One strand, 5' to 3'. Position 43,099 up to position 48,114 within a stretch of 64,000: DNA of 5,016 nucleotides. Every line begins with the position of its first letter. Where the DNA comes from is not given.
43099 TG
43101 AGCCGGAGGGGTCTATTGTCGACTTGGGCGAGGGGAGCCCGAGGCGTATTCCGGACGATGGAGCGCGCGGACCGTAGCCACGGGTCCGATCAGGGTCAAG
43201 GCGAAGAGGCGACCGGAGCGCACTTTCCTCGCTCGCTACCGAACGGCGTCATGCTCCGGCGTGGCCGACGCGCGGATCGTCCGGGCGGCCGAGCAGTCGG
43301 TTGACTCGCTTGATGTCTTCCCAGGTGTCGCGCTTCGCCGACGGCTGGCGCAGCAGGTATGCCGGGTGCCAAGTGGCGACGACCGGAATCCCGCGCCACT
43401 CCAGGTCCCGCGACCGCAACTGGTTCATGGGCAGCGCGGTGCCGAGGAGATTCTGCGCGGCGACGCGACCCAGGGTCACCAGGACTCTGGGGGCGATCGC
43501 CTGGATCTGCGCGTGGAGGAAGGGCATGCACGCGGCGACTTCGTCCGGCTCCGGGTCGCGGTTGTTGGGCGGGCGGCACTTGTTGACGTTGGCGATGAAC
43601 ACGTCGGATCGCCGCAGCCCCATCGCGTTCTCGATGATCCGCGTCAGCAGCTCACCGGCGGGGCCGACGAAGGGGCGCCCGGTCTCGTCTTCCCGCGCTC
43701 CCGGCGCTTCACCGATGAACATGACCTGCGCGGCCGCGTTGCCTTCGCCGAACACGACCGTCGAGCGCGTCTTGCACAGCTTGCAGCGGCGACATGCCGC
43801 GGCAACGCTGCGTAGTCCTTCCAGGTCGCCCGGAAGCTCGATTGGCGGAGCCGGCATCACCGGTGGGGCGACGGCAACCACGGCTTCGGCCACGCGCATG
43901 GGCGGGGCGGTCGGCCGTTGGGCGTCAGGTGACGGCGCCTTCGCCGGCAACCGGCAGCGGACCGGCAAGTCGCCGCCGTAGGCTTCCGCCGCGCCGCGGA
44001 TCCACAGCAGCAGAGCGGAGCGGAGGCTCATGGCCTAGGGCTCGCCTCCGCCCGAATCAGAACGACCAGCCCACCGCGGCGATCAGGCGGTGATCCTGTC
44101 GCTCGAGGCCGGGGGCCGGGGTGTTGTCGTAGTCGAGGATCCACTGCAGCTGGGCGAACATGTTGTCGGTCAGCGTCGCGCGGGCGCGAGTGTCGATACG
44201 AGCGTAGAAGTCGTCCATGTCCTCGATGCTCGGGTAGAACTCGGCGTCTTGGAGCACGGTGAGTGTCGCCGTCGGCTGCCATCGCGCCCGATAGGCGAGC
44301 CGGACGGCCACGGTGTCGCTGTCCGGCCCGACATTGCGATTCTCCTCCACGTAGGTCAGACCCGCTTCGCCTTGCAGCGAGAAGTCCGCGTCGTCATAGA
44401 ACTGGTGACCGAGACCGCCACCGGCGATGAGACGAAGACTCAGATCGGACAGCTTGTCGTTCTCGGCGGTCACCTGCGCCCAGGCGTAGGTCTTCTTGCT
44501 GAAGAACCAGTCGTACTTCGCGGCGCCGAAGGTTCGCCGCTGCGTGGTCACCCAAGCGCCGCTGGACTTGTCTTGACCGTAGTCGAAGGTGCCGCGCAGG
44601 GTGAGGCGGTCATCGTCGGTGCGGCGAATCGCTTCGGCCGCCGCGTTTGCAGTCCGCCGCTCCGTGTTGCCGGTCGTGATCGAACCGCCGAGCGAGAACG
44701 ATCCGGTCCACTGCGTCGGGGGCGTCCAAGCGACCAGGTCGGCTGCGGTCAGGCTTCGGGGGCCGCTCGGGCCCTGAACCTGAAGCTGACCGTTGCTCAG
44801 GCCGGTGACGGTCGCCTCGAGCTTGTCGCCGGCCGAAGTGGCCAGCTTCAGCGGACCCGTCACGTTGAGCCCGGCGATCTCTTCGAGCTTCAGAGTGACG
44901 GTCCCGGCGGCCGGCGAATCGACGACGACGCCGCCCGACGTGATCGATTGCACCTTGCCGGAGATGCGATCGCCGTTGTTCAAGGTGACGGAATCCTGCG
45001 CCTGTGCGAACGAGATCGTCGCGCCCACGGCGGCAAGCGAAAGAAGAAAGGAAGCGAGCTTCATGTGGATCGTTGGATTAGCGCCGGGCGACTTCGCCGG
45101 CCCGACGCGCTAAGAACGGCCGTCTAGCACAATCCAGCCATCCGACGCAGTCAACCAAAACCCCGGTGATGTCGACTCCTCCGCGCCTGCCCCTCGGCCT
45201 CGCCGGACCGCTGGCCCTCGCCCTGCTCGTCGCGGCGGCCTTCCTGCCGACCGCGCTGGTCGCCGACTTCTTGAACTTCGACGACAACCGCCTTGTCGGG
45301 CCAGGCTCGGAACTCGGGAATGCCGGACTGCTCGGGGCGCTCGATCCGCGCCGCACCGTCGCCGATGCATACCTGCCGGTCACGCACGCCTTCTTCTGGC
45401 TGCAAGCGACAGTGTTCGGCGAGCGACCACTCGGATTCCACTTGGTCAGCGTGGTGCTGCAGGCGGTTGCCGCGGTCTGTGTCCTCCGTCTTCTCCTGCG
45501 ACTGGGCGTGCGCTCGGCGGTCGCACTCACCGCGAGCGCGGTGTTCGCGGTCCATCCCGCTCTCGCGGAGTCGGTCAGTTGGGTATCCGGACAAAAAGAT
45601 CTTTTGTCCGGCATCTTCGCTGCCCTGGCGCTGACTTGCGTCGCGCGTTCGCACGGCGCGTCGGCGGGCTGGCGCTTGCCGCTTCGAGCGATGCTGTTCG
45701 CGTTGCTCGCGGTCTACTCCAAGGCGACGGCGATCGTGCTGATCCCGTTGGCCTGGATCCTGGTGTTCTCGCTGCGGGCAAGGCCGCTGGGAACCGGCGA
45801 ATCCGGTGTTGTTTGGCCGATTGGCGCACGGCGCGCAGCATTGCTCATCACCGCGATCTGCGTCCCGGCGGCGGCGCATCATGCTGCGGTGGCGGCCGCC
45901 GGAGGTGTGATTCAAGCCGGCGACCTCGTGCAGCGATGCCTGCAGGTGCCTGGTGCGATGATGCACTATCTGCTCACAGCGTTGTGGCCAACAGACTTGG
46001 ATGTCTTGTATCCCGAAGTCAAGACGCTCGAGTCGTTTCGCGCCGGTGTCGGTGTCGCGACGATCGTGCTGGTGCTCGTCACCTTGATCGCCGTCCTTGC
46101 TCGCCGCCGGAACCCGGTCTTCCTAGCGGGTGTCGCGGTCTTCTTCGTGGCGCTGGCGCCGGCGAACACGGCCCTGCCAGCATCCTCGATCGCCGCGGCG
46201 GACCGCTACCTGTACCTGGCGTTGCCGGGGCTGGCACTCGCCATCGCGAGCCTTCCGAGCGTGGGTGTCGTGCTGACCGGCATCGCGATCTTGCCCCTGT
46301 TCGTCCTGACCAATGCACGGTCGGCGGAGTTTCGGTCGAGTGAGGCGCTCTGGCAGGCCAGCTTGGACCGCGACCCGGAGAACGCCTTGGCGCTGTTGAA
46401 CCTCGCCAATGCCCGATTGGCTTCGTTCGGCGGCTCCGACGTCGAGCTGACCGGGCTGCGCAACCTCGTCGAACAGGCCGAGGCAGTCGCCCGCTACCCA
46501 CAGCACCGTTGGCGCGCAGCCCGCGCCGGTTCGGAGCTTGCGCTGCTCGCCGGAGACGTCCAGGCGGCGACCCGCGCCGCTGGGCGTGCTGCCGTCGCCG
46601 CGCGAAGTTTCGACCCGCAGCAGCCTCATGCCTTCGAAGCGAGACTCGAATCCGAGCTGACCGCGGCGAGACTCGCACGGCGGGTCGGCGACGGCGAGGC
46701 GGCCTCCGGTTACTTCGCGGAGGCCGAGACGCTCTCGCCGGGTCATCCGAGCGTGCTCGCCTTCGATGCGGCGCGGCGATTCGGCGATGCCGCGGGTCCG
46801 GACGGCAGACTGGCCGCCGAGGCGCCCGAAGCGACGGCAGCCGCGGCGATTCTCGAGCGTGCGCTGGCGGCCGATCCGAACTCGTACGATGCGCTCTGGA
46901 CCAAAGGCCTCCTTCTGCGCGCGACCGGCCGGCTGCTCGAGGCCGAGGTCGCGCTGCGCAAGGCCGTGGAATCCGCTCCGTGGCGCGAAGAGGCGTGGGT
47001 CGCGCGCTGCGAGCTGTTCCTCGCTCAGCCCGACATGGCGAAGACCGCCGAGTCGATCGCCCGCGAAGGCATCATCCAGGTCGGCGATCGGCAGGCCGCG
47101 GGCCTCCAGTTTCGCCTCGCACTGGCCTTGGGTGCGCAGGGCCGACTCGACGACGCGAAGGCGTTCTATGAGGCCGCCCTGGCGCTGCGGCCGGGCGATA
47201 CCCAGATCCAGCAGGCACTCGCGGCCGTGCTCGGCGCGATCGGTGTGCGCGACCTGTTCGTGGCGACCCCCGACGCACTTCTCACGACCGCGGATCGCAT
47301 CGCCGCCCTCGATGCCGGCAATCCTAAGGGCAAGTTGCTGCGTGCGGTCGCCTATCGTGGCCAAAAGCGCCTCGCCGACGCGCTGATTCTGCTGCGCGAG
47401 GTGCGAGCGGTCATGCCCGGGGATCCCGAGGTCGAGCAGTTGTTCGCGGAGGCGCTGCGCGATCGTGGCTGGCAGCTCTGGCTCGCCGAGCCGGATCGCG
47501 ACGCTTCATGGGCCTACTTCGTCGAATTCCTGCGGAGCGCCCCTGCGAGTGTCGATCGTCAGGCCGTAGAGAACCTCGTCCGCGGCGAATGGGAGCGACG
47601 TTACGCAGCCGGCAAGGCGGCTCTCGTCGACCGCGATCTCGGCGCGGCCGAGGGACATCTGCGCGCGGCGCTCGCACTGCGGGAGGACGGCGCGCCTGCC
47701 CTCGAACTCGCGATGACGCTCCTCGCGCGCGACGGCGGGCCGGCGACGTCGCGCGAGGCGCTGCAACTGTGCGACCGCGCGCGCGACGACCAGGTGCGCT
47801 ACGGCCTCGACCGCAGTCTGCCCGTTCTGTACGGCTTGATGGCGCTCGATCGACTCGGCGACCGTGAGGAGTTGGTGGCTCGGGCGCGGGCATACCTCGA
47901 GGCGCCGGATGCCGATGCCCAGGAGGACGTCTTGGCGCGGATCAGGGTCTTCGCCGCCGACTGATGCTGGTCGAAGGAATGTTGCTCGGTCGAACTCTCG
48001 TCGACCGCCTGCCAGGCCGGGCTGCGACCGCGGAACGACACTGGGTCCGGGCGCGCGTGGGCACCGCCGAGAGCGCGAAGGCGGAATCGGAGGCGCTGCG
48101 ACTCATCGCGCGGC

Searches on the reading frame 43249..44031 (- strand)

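Call 47: search_protein_families(library=pfam, proteins=[window:43249-44031:-], max_evalue=0.0001)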
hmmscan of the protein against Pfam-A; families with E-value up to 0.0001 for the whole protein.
window:43249-44031:- (260 aa): 1 family
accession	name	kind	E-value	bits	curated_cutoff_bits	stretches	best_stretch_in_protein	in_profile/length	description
PF03167.25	UDG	-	2.9e-39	134.8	24.3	1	94-240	1-140/141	Uracil DNA glycosylase superfamily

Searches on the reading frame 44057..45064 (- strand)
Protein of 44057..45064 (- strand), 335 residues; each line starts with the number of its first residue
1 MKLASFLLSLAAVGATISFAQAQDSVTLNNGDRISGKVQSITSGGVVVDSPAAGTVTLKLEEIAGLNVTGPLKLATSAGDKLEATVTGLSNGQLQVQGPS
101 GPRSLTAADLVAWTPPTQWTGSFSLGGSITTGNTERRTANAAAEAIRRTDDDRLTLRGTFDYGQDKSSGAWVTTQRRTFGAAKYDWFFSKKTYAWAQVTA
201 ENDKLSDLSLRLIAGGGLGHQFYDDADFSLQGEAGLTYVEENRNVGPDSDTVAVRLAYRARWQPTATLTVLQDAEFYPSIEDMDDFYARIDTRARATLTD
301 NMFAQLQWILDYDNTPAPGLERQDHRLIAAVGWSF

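Call 47: search_protein_families(library=pfam, proteins=[window:44057-45064:-], max_evalue=0.0001)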
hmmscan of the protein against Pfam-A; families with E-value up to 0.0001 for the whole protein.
window:44057-45064:- (335 aa): 1 family
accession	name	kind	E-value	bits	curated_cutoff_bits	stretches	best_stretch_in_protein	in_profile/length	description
PF04338.18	DUF481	-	1.4e-42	146.6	21.1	1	124-335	2-210/210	Protein of unknown function, DUF481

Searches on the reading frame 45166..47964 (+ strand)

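Call 47: search_protein_families(library=pfam, proteins=[window:45166-47964:+], max_evalue=0.0001)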
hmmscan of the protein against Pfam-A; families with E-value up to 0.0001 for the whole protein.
window:45166-47964:+ (932 aa): 6 families
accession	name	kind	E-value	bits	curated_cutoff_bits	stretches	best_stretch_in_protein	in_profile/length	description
PF07719.23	TPR_2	-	1.5e-08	34.6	27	0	647-678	3-34/34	Tetratricopeptide repeat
PF13181.12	TPR_8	-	2.9e-08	33.7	25.7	0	647-677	3-33/34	Tetratricopeptide repeat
PF13431.12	TPR_17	-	2.3e-07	31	24.4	0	395-418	1-24/34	Tetratricopeptide repeat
PF13428.12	TPR_14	-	2.6e-07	31.1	23.5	0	647-687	3-43/44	Tetratricopeptide repeat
PF14559.12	TPR_19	-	1.6e-05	25.6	25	0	556-609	7-60/68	Tetratricopeptide repeat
PF00515.34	TPR_1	-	5.5e-05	23.2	27.8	0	649-677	5-33/34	Tetratricopeptide repeat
